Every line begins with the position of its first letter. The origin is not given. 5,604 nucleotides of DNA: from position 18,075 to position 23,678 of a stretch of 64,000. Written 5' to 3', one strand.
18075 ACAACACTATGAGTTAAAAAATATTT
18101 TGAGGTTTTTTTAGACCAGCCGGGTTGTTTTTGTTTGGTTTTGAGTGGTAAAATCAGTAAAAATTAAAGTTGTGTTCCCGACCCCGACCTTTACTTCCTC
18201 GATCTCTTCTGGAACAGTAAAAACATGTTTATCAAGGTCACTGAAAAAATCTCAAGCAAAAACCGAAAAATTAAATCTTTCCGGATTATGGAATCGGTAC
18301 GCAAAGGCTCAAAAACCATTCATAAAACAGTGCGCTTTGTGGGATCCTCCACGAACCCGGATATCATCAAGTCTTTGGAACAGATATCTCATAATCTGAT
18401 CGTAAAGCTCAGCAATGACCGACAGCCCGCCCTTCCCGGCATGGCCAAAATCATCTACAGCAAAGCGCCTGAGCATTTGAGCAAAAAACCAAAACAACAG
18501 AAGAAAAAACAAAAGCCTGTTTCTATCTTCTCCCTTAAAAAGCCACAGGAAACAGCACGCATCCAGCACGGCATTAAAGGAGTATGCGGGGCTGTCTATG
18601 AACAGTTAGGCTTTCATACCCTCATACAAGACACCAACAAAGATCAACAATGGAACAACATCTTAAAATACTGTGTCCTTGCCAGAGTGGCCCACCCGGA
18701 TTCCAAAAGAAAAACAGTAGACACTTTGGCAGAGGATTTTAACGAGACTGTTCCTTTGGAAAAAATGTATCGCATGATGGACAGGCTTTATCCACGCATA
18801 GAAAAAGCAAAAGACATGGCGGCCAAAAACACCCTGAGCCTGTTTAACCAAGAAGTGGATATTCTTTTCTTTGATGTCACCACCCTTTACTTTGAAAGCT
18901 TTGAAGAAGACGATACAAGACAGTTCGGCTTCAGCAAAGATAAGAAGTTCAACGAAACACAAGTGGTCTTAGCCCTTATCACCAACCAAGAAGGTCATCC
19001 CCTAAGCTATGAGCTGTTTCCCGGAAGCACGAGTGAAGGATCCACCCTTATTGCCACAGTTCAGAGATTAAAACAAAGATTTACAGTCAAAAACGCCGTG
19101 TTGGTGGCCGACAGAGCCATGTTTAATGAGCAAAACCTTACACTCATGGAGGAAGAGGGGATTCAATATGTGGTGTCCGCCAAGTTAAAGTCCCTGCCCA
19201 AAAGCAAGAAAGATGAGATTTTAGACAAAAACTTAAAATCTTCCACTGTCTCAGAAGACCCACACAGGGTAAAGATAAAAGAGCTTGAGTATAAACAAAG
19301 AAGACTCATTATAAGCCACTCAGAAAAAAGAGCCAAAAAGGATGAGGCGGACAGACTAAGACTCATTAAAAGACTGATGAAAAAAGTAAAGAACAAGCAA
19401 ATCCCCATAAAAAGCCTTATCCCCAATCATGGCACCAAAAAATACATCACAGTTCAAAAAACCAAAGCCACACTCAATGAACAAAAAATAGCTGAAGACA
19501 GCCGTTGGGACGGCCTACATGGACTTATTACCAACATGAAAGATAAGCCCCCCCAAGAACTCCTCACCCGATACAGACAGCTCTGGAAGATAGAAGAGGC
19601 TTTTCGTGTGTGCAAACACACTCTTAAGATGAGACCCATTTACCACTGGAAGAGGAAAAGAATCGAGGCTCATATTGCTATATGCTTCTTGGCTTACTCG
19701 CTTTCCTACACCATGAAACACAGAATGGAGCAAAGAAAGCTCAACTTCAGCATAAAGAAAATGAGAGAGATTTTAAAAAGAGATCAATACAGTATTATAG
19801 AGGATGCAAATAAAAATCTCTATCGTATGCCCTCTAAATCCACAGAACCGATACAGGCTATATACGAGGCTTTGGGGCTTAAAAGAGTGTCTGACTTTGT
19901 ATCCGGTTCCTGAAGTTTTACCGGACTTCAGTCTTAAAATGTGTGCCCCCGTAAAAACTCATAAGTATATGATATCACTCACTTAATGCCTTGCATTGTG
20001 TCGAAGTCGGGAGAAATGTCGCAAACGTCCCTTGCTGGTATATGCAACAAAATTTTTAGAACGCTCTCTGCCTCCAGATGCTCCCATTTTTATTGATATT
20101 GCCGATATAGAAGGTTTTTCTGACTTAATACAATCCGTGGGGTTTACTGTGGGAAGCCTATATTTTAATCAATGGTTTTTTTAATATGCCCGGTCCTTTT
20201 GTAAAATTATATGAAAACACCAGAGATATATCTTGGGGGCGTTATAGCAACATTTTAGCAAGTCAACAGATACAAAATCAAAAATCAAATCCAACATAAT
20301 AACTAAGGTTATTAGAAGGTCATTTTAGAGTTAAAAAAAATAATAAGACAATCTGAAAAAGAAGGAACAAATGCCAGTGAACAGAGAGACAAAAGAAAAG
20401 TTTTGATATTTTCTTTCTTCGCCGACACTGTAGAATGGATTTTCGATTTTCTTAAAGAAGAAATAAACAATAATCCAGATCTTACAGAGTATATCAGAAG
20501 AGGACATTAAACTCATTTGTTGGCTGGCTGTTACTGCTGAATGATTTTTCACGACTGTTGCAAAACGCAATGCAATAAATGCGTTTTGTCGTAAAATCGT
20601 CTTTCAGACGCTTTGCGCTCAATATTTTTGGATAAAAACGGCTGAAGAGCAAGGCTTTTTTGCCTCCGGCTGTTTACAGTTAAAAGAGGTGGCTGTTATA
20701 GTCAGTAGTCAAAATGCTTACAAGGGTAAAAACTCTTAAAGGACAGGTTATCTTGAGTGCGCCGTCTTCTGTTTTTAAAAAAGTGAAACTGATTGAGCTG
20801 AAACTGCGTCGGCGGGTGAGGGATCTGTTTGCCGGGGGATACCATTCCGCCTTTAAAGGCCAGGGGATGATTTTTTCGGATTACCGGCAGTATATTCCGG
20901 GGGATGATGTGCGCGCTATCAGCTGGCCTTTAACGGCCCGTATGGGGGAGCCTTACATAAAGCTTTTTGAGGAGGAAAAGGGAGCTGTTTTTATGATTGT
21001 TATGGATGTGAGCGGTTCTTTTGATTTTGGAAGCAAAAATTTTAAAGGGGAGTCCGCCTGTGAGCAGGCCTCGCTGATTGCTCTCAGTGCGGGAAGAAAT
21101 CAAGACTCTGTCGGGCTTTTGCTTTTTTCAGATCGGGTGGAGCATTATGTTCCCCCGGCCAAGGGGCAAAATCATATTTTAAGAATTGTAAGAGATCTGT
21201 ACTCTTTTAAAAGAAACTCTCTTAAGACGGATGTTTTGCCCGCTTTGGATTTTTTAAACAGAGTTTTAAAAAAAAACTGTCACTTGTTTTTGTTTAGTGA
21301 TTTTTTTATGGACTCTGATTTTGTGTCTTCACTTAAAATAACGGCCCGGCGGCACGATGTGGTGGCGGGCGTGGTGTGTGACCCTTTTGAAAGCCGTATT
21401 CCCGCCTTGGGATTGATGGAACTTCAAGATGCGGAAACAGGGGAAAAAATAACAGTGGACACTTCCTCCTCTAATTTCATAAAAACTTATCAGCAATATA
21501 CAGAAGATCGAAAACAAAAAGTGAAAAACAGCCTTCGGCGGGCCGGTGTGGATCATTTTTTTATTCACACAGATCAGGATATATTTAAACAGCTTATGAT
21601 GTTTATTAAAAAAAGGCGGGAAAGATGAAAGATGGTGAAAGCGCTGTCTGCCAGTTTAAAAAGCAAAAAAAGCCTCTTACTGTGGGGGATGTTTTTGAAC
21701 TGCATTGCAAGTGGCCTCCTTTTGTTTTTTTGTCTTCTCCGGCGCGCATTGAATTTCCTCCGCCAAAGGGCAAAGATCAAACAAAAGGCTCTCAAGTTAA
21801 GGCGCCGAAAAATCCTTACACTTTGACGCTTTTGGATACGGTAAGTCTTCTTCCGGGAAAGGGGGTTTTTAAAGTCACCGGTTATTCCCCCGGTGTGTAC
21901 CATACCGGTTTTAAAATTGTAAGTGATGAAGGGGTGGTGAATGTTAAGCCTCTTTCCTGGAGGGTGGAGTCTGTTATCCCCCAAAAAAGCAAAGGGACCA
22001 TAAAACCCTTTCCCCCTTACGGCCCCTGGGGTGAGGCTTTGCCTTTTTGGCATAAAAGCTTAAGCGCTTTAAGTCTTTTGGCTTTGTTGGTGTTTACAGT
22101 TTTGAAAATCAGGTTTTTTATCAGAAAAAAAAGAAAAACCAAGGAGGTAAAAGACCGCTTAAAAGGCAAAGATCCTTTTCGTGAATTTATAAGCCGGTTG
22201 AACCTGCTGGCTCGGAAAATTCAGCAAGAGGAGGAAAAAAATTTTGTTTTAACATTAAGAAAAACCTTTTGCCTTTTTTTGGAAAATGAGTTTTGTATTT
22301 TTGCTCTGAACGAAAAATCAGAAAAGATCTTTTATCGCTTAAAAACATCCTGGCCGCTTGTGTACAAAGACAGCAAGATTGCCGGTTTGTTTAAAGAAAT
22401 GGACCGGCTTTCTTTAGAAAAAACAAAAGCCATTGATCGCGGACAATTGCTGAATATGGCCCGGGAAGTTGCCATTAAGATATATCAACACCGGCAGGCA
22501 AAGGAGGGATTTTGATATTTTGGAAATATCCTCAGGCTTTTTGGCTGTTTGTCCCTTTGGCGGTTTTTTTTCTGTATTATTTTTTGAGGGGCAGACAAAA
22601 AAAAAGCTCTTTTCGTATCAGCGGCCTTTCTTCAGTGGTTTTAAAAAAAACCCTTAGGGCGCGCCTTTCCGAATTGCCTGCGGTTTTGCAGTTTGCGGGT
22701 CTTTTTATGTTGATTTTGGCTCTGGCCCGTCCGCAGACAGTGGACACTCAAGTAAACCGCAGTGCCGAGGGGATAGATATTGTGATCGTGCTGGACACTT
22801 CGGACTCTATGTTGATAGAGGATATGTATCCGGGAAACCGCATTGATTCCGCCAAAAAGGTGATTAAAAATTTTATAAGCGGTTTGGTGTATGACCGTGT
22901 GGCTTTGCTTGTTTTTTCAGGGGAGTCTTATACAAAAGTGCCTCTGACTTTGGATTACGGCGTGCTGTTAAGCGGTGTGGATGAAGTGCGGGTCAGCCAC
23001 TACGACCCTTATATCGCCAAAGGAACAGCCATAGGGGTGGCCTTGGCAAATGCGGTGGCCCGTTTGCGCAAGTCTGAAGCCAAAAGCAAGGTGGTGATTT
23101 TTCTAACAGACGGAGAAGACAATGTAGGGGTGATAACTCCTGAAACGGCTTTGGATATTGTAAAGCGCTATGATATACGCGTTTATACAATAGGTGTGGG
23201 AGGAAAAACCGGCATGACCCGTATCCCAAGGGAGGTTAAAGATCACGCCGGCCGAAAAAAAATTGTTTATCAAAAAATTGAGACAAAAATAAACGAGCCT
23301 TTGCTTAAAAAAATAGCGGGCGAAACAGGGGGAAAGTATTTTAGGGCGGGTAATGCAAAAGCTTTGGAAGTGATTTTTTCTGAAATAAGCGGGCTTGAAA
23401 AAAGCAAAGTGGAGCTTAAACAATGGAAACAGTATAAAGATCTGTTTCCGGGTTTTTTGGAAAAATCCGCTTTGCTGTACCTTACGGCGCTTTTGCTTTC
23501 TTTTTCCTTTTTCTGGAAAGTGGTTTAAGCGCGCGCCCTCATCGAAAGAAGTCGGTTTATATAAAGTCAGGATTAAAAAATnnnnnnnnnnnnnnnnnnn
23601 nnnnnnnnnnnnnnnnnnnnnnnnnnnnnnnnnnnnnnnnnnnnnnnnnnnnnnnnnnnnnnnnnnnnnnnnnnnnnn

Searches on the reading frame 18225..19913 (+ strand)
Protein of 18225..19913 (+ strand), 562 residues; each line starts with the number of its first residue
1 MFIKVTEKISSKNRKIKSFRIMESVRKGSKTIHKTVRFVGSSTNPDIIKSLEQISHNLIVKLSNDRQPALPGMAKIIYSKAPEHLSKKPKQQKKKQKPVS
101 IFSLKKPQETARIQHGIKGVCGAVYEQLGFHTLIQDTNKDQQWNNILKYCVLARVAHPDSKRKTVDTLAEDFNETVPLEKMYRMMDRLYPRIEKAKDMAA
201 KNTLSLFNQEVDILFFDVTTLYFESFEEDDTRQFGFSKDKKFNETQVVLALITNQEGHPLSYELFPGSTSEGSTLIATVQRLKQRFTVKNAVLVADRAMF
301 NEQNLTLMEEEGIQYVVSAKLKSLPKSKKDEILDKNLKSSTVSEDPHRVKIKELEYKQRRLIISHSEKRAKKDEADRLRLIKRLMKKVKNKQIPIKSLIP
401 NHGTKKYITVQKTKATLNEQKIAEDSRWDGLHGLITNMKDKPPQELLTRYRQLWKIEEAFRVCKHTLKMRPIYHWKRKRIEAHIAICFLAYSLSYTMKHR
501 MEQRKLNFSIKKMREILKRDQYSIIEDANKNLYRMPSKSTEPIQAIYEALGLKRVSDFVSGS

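Call 20: search_protein_families(library=pfam, proteins=[window:18225-19913:+], max_evalue=0.001)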
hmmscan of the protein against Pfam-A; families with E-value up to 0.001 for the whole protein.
window:18225-19913:+ (562 aa): 2 families
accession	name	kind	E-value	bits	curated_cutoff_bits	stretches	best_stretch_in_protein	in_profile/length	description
PF01609.27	DDE_Tnp_1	-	1.3e-18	67.9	23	1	213-493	6-200/200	Transposase DDE domain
PF13701.12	DDE_Tnp_1_4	-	2.7e-05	23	34.7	0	254-357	177-283/435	Transposase DDE domain group 1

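Call 43: find_encoding_contigs(protein=window:18225-19913:+, flank=10000, max_places=10)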
Protein window:18225-19913:+ (562 aa): 3 contigs read that carry it; 3 places shown.
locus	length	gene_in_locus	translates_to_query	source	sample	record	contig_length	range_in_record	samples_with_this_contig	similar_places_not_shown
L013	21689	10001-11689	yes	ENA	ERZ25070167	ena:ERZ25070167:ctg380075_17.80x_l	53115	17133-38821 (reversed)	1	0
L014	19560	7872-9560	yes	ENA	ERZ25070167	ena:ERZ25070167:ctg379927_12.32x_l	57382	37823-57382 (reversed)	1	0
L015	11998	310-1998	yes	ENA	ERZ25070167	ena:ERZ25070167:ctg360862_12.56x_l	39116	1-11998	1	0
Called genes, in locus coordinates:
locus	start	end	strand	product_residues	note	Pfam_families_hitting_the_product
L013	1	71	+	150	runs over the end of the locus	PF04343:DUF488, PF22751:DUF488-N3a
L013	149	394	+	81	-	-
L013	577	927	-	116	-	-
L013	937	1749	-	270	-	-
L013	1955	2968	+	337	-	PF04754:Transposase_31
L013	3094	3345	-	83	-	-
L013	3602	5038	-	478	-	-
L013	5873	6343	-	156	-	PF08843:AbiEii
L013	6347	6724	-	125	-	PF08843:AbiEii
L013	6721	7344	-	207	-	PF13338:AbiEi_4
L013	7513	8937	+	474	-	PF01637:ATPase_2 (faint), PF13173:AAA_14, PF13401:AAA_22 (faint), PF13635:DUF4143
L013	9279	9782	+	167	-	PF27746:Small_heat_shock_put (weak), PF00011:HSP20, PF17886:ArsA_HSP20 (weak)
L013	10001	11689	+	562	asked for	PF01609:DDE_Tnp_1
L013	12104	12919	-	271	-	PF00765:Autoind_synth, PF13444:Acetyltransf_5, PF21926:FeeM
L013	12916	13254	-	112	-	PF00581:Rhodanese (weak)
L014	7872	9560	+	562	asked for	PF01609:DDE_Tnp_1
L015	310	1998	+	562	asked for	PF01609:DDE_Tnp_1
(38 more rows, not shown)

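Call 66: search_protein_families(library=ncbifam, proteins=[window:18225-19913:+], max_evalue=0.001)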
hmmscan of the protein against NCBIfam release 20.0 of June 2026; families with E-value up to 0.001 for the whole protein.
window:18225-19913:+ (562 aa): 10 families
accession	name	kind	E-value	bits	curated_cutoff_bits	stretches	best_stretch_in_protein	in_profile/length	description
NF033559.2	transpos_IS1634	equivalog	3e-109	366.2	100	1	97-553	33-482/483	IS1634 family transposase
NF033592.1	transpos_IS4_1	equivalog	4.6e-13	49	115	1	174-497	74-331/332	IS4 family transposase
NF033539.1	transpos_IS1380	equivalog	2e-11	43.2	180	1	251-511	165-391/419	IS1380 family transposase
NF049999.1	transpos_IS701_3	equivalog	2.8e-08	33.1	170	1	424-503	287-366/412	IS701 family transposase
NF033591.1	transpos_IS4_2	equivalog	1.7e-07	30.7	152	1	244-512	68-295/340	IS4 family transposase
NF033551.1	transpos_IS1182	equivalog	2e-06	27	270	1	252-329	274-349/488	IS1182 family transposase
NF033540.2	transpos_IS701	equivalog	4.7e-06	26.1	150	1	276-494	169-359/363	IS701 family transposase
NF033541.0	transpos_ISH3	equivalog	1.1e-05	24.8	225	0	278-339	136-197/298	ISH3 family transposase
NF049921.1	transpos_IS701_2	equivalog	7.1e-05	22.4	250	1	432-501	224-294/318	IS701 family transposase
NF049925.1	transpos_IS4_4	equivalog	9.8e-05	21.2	250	1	440-505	312-379/449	IS4 family transposase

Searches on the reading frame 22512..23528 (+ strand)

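Call 48: search_protein_families(library=pfam, proteins=[window:22512-23528:+], max_evalue=0.001)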
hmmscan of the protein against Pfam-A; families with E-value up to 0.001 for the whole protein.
window:22512-23528:+ (338 aa): 3 families
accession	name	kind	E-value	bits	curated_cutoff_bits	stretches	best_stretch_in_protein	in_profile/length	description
PF00092.34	VWA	-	3.1e-21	76.8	23.8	1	89-289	1-172/174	von Willebrand factor type A domain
PF13519.12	VWA_2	-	1.6e-15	58.1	27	1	90-202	1-107/107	von Willebrand factor type A domain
PF07584.16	BatA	-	1e-05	26.3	25.9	1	1-74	1-77/77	Aerotolerance regulator N-terminal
